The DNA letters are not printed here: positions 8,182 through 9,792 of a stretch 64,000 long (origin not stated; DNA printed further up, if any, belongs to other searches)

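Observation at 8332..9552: PhnP/RNase Z-like MBL-fold hydrolase fused to a PilZ domain (paralog 1), in an operon-like run with LuxR and VOC genes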

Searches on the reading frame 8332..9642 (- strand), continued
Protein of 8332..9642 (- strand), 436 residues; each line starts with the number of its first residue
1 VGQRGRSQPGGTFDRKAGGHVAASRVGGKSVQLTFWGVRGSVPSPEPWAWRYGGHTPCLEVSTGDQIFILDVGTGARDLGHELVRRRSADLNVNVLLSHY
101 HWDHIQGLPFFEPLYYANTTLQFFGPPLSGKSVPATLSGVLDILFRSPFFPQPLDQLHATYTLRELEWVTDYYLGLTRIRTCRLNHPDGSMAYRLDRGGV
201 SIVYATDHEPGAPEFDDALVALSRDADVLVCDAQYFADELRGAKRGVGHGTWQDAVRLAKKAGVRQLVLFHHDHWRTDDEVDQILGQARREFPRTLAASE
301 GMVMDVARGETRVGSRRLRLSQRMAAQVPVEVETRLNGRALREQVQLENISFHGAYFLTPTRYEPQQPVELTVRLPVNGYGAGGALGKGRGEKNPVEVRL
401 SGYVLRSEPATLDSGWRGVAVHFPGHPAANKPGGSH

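Call 17: find_encoding_contigs(protein=P0112, flank=8000, max_places=3)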
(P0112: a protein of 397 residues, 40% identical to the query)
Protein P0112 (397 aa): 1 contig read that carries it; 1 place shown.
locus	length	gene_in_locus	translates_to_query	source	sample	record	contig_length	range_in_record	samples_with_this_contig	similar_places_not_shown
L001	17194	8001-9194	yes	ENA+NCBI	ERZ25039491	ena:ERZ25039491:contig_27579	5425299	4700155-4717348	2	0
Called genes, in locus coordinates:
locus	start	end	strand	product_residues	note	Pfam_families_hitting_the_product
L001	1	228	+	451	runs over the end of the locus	PF03721:UDPG_MGDP_dh_N, PF03446:NAD_binding_2, PF00984:UDPG_MGDP_dh, PF03720:UDPG_MGDP_dh_C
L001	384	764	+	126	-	-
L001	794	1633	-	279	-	PF11306:DUF3108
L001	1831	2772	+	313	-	PF01073:3Beta_HSD, PF01370:Epimerase, PF02719:Polysacc_synt_2, PF04321:RmlD_sub_bind, PF05368:NmrA (weak), PF13460:NAD_binding_10, PF16363:GDP_Man_Dehyd, PF07993:NAD_binding_4 (weak)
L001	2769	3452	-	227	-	PF00702:Hydrolase, PF12710:HAD (weak), PF13419:HAD_2, PF13242:Hydrolase_like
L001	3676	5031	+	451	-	PF06245:DUF1015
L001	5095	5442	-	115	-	PF01740:STAS, PF13466:STAS_2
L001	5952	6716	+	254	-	-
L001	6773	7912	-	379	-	PF01545:Cation_efflux, PF16916:ZT_dimer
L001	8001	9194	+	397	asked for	PF23023:Anti-Pycsar_Apyc1, PF12706:Lactamase_B_2, PF07238:PilZ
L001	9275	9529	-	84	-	-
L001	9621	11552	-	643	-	PF00501:AMP-binding, PF23562:AMP-binding_C_3 (weak)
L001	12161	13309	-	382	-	PF01208:URO-D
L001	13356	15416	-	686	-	PF02538:Hydantoinase_B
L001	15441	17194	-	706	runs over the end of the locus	PF05378:Hydant_A_N, PF01968:Hydantoinase_A, PF19278:Hydant_A_C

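Call 18: find_encoding_contigs(protein=P0003, flank=10000, max_places=3)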
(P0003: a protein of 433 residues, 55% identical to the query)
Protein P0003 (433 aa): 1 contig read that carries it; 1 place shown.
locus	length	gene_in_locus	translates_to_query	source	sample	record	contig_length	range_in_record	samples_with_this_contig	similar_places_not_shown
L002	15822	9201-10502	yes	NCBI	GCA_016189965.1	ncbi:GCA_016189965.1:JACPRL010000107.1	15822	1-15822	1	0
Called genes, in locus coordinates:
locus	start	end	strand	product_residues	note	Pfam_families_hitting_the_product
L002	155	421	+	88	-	PF13551:HTH_29 (faint), PF12728:HTH_17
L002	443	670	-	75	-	PF01037:AsnC_trans_reg, PF22482:AsnC_trans_reg_3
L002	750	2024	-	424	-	PF12706:Lactamase_B_2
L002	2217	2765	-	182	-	PF06884:DUF1264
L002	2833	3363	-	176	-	-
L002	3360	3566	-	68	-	-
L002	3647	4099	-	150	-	-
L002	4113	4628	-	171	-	PF01832:Glucosaminidase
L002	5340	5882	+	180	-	-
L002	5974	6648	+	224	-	PF08281:Sigma70_r4_2 (weak), PF00196:GerE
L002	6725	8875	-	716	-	PF00069:Pkinase, PF01636:APH (faint), PF03109:ABC1 (faint), PF07714:PK_Tyr_Ser-Thr, PF13428:TPR_14 (faint), PF14559:TPR_19 (faint), PF13432:TPR_16 (weak), PF23914:TPR_CcmH_CycH (weak), +9 more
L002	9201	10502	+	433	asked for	PF23023:Anti-Pycsar_Apyc1 (weak), PF12706:Lactamase_B_2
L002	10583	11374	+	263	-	PF28533:DUF8429 (weak)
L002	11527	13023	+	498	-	PF14321:DUF4382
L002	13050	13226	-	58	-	PF06348:DUF1059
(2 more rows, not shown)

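Call 19: find_encoding_contigs(protein=P0002, flank=8000, max_places=3)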
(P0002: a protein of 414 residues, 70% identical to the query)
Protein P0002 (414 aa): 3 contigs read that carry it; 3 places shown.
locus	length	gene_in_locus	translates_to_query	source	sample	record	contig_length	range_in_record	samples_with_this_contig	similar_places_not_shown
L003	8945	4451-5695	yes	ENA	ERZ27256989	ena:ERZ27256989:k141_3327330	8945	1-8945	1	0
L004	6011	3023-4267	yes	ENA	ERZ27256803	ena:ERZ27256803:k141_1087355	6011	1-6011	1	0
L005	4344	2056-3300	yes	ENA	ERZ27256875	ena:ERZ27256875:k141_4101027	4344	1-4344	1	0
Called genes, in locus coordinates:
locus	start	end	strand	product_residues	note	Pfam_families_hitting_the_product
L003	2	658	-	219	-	?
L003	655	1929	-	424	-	PF06074:Portal_Mu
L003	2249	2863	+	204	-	-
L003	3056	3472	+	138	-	PF00903:Glyoxalase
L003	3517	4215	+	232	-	PF00196:GerE, PF08281:Sigma70_r4_2 (weak)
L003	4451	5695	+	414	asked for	PF00753:Lactamase_B (weak), PF12706:Lactamase_B_2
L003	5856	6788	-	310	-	-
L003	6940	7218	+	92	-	-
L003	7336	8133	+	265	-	-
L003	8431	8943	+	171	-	?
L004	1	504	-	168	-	?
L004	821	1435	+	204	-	-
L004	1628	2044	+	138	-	PF00903:Glyoxalase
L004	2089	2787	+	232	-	PF00196:GerE, PF08281:Sigma70_r4_2 (weak)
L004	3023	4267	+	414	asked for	PF00753:Lactamase_B (weak), PF12706:Lactamase_B_2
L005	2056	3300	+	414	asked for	PF00753:Lactamase_B (weak), PF12706:Lactamase_B_2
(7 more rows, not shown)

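Call 20: find_encoding_contigs(protein=P0001, flank=8000, max_places=3)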
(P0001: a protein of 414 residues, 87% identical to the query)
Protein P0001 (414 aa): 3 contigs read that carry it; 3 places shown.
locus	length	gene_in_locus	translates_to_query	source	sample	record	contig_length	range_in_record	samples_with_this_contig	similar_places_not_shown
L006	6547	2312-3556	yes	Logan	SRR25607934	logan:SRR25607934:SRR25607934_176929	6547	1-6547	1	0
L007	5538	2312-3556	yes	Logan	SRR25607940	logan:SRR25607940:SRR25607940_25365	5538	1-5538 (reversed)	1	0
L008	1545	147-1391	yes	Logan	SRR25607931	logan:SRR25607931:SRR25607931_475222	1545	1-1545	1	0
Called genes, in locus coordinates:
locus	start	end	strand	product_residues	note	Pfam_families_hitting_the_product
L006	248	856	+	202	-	-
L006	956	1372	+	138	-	PF00903:Glyoxalase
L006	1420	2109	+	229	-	PF00196:GerE, PF08281:Sigma70_r4_2 (weak)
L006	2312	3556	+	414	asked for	PF12706:Lactamase_B_2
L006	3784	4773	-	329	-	-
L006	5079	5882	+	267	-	-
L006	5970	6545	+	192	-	?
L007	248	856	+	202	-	-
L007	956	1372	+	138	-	PF00903:Glyoxalase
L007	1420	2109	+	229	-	PF00196:GerE, PF08281:Sigma70_r4_2 (weak)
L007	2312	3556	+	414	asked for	PF12706:Lactamase_B_2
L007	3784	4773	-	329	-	-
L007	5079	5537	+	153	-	?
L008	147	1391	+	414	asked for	PF12706:Lactamase_B_2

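Call 24: predict_structure(alignment_id=A1)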
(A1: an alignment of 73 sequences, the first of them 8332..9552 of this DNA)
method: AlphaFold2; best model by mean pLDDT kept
length: 406 residues; sequences in the alignment: 73
mean_pLDDT: 87.6   pTM: 0.76
mean pLDDT of the five models: 87.6, 84.7, 83.9, 82.6, 82.1
residues with pLDDT >= 90: 252; 70-90: 110; 50-70: 23; < 50: 21
segments of 3 or more residues with pLDDT < 50: 288-291, 351-356, 396-406
pLDDT, mean of each block of 10 residues (from residue 1): 93 74 88 97 96 91 97 94 96 92 85 89 90 97 98 96 98 97 98 98 94 93 98 98 88 93 93 87 66 73 90 91 86 90 74 50 76 86 81 59 42
secondary structure, 60 per line:
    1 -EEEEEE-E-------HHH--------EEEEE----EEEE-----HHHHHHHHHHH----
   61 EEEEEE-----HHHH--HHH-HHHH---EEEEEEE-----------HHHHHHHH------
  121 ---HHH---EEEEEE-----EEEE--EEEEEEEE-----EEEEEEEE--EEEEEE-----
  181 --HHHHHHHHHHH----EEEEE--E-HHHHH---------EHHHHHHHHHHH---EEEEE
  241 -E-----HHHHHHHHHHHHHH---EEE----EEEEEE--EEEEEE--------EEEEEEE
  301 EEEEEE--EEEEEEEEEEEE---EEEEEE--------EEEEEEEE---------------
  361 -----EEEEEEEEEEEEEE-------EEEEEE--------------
elements in order: E2-7 E28-32 E37-40 H46-56 E61-66 H72-75 H82-85 E89-95 H107-114 E130-135 E141-144 E147-154 E160-167 E170-175 H183-193 E198-202 H207-211 H222-232 E236-240 H248-261 E265-267 E272-277 E280-285 E294-306 E309-320 E324-329 E338-345 E366-379 E387-392

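Call 26: fold_search(model_id=the predicted structure, library=pdb)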
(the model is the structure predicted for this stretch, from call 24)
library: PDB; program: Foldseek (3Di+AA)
matches with E <= 10: 983; with E <= 0.001: 213
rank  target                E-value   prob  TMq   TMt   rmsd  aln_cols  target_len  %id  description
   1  1y44_A                2.5e-18  1.00  0.55  0.80   3.6       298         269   19  Crystal structure of RNase Z (released 2005-01-25)
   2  6kns_A                1.2e-17  1.00  0.49  0.78   3.9       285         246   22  Crystal structure of the metallo-beta-lactamase fold protein YhfI from Bacillus subtilis (space group I4122) (released 2019-09-18)
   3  6knt_B                3.1e-17  1.00  0.51  0.81   3.7       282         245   22  Crystal structure of the metallo-beta-lactamase fold protein YhfI from Bacillus subtilis (space group P4332) (released 2019-09-18)
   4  6kns_D                3.3e-17  1.00  0.51  0.82   3.5       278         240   23  Crystal structure of the metallo-beta-lactamase fold protein YhfI from Bacillus subtilis (space group I4122) (released 2019-09-18)
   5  6kns_C                3.7e-17  1.00  0.49  0.80   3.6       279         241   23  Crystal structure of the metallo-beta-lactamase fold protein YhfI from Bacillus subtilis (space group I4122) (released 2019-09-18)
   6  6knt_C                7.5e-17  1.00  0.51  0.81   3.4       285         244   22  Crystal structure of the metallo-beta-lactamase fold protein YhfI from Bacillus subtilis (space group P4332) (released 2019-09-18)
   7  1zkp_A                8.5e-17  1.00  0.48  0.75   4.2       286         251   20  1.5A Resolution Crystal Structure of a Metallo Beta Lactamase Family Protein, the ELAC Homolgue of Bacillus anthracis, (released 2005-06-21)
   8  6kns_B                1.1e-16  1.00  0.50  0.81   3.5       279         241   22  Crystal structure of the metallo-beta-lactamase fold protein YhfI from Bacillus subtilis (space group I4122) (released 2019-09-18)
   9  1zkp_B                1.7e-16  1.00  0.49  0.77   4.1       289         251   20  1.5A Resolution Crystal Structure of a Metallo Beta Lactamase Family Protein, the ELAC Homolgue of Bacillus anthracis, (released 2005-06-21)
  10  1zkp_C                2.0e-16  1.00  0.49  0.79   4.1       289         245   20  1.5A Resolution Crystal Structure of a Metallo Beta Lactamase Family Protein, the ELAC Homolgue of Bacillus anthracis, (released 2005-06-21)
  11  4gcw_A                6.4e-16  1.00  0.53  0.69   4.8       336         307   17  Crystal structure of RNase Z in complex with precursor tRNA(Thr) (released 2012-10-31)
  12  2cbn                  7.7e-16  1.00  0.52  0.68   5.5       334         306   18  Crystal structure of ZipD from Escherichia coli (released 2006-02-15)
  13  2fk6_A                1.0e-15  1.00  0.55  0.71   4.6       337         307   18  Crystal Structure of RNAse Z/tRNA(Thr) complex (released 2006-03-21)
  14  3zwf_B                2.0e-15  1.00  0.49  0.75   4.7       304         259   19  Crystal structure of Human tRNase Z, short form (ELAC1). (released 2011-08-10)
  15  3zwf_A                2.4e-15  1.00  0.50  0.75   4.6       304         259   19  Crystal structure of Human tRNase Z, short form (ELAC1). (released 2011-08-10)
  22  1y44_B                3.5e-14  1.00  0.50  0.67   5.6       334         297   17  Crystal structure of RNase Z (released 2005-01-25)
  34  7u2s_B                2.9e-12  1.00  0.45  0.70   4.4       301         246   17  Structure of Paenibacillus xerothermodurans Apyc1 in the apo state (released 2022-04-20)
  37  7u2s_A                1.3e-11  1.00  0.43  0.66   5.2       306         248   17  Structure of Paenibacillus xerothermodurans Apyc1 in the apo state (released 2022-04-20)
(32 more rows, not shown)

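Call 33: find_related_loci(query=A1, collection=genome_contigs, flank=6000)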
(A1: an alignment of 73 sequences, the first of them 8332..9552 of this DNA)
Query A1 (406 aa) in genome_contigs; peptide patterns used: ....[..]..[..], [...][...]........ (x = any residue, [..] = any of these).
600 stretches matched a pattern (row limit reached: there are more); 592 encode a relative of the query (tblastn E <= 1e-3); the best 80 are kept; 80 distinct loci.
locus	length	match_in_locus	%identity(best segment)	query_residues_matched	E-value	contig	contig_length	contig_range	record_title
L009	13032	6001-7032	43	2-343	3e-81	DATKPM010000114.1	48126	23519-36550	MAG TPA_asm: Candidatus Acidoferrum sp. isolate SMAG_U14791 k141_3478496, whole genome shotgun sequence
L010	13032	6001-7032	42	2-343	2e-79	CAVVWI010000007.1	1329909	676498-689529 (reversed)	MAG: uncultured Acidobacteriota bacterium isolate MFD03399.bin.1.73 genome assembly, contig: contig_8116, whole genome s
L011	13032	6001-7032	43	2-343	5e-79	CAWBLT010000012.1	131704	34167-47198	MAG: uncultured Acidobacteriota bacterium isolate MFD04463.bin.2.86 genome assembly, contig: contig_30291, whole genome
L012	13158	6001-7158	40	2-399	1e-77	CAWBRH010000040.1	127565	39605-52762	MAG: uncultured Acidobacteriota bacterium isolate MFD01633.bin.2.121 genome assembly, contig: contig_68421, whole genome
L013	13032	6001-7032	40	2-343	4e-77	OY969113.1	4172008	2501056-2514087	MAG: uncultured Acidobacteriota bacterium isolate MFD03399.bin.1.55 genome assembly, chromosome: 1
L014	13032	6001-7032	41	2-343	5e-77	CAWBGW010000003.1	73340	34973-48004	MAG: uncultured Acidobacteriota bacterium isolate MFD09222.bin.2.125 genome assembly, contig: contig_102638, whole genom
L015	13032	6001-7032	42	2-343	7e-77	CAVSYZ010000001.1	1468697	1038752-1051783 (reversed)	MAG: uncultured Acidobacteriota bacterium isolate MFD04463.bin.1.91 genome assembly, contig: contig_14378, whole genome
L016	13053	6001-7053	40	2-345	2e-76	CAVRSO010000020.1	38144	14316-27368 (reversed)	MAG: uncultured Acidobacteriota bacterium isolate MFD08669.bin.2.82 genome assembly, contig: contig_10573, whole genome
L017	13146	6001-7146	37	2-393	8e-76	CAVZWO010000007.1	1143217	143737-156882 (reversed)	MAG: uncultured Acidobacteriota bacterium isolate MFD02579.bin.1.12 genome assembly, contig: contig_2487, whole genome s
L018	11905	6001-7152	37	1-398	5e-76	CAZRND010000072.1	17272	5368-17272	MAG TPA_asm: uncultured Acidobacteriota bacterium isolate SRP273308_co1_24 genome assembly, contig: NODE_3669_length_172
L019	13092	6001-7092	39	2-379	1e-75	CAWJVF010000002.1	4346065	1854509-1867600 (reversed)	MAG: uncultured Acidobacteriota bacterium isolate MFD00964.bin.2.241 genome assembly, contig: contig_3367, whole genome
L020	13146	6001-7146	37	2-393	3e-74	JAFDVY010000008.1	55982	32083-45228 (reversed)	MAG: Acidobacteria bacterium isolate SZAS LIN-11 LIN-562__8__length-55982, whole genome shotgun sequence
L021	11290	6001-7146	38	2-393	8e-74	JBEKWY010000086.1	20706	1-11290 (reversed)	MAG: Candidatus Acidiferrum sp. isolate SPRUCE 639 SPRUCE_639_86, whole genome shotgun sequence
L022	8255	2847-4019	37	2-403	4e-73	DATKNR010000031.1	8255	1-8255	MAG TPA_asm: Patescibacteria group bacterium isolate SMAG_U14742 k141_1557045, whole genome shotgun sequence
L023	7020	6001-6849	45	1-286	6e-75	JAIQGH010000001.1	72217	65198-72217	MAG: Terriglobia bacterium isolate SRVP_30 SRVP18_trench_6_60cm_scaffold_316, whole genome shotgun sequence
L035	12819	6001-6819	42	1-276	2e-67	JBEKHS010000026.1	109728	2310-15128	MAG: Candidatus Sulfotelmatobacter sp. isolate SPRUCE 282 SPRUCE_282_26, whole genome shotgun sequence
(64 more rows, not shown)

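Call 39: find_encoding_contigs(protein=P0022, flank=10000, max_places=3)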
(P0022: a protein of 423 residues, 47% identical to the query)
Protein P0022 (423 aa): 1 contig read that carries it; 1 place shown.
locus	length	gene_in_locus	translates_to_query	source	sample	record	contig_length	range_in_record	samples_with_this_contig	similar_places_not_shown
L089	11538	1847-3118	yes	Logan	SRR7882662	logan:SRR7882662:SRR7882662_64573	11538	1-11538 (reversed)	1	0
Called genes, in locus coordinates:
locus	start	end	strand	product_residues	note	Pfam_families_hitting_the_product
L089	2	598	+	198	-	?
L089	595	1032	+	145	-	-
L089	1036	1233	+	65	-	-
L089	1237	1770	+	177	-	-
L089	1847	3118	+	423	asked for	PF00753:Lactamase_B, PF23023:Anti-Pycsar_Apyc1 (weak), PF12706:Lactamase_B_2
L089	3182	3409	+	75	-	PF01037:AsnC_trans_reg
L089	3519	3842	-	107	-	PF13551:HTH_29 (weak), PF12728:HTH_17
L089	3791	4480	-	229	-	PF07352:Phage_Mu_Gam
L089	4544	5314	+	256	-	PF01381:HTH_3, PF12844:HTH_19, PF13560:HTH_31, PF15943:YdaS_toxin (faint), PF00717:Peptidase_S24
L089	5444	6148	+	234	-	PF07228:SpoIIE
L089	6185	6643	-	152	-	PF06127:Mpo1-like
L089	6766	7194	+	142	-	-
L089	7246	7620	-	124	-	PF00581:Rhodanese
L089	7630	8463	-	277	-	-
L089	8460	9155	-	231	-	-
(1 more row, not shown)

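Call 41: search_solved_structures(query=A1, max_evalue=0.001)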
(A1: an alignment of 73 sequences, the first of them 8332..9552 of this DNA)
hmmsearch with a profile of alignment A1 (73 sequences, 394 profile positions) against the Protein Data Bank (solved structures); distinct sequences matched with E-value up to 0.001: 19.
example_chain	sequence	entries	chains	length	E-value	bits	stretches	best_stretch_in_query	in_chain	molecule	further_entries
2cbn_A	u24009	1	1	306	6.5e-19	71.4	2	188-273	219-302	RIBONUCLEASE Z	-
1y44_A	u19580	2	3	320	2.6e-17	66.1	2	182-286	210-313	Ribonuclease Z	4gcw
2fk6_A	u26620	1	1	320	7.6e-16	61.3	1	182-286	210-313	RIBONUCLEASE Z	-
1zkp_A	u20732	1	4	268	1.6e-14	57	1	139-263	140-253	hypothetical protein BA1088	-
6kns_A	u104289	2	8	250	4.3e-12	49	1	34-244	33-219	Putative metal-dependent hydrolase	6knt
8gyg_A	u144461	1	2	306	1.9e-10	43.5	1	35-225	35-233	Arysulfatase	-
3zwf_A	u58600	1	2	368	8.6e-10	41.4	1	192-246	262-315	ZINC PHOSPHODIESTERASE ELAC PROTEIN 1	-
9ey0_E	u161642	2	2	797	1.4e-07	34.1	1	33-245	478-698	Zinc phosphodiesterase ELAC protein 2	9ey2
8z0p_A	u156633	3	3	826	1.5e-07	34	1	33-245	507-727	Zinc phosphodiesterase ELAC protein 2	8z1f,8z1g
3g1p_A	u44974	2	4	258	5.9e-07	32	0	6-80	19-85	Protein phnP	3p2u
8rr1_E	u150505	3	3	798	1.3e-06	30.9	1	33-245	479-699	Zinc phosphodiesterase ELAC protein 2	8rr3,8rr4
9ey1_E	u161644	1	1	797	5e-06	29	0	33-245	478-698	Zinc phosphodiesterase ELAC protein 2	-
8cbl_E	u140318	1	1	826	5.6e-06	28.8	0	33-245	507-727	Zinc phosphodiesterase ELAC protein 2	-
7pks_k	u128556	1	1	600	0.00079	21.7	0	56-180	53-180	Integrator complex subunit 11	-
7cun_K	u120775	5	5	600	0.0008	21.7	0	56-180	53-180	Integrator complex subunit 11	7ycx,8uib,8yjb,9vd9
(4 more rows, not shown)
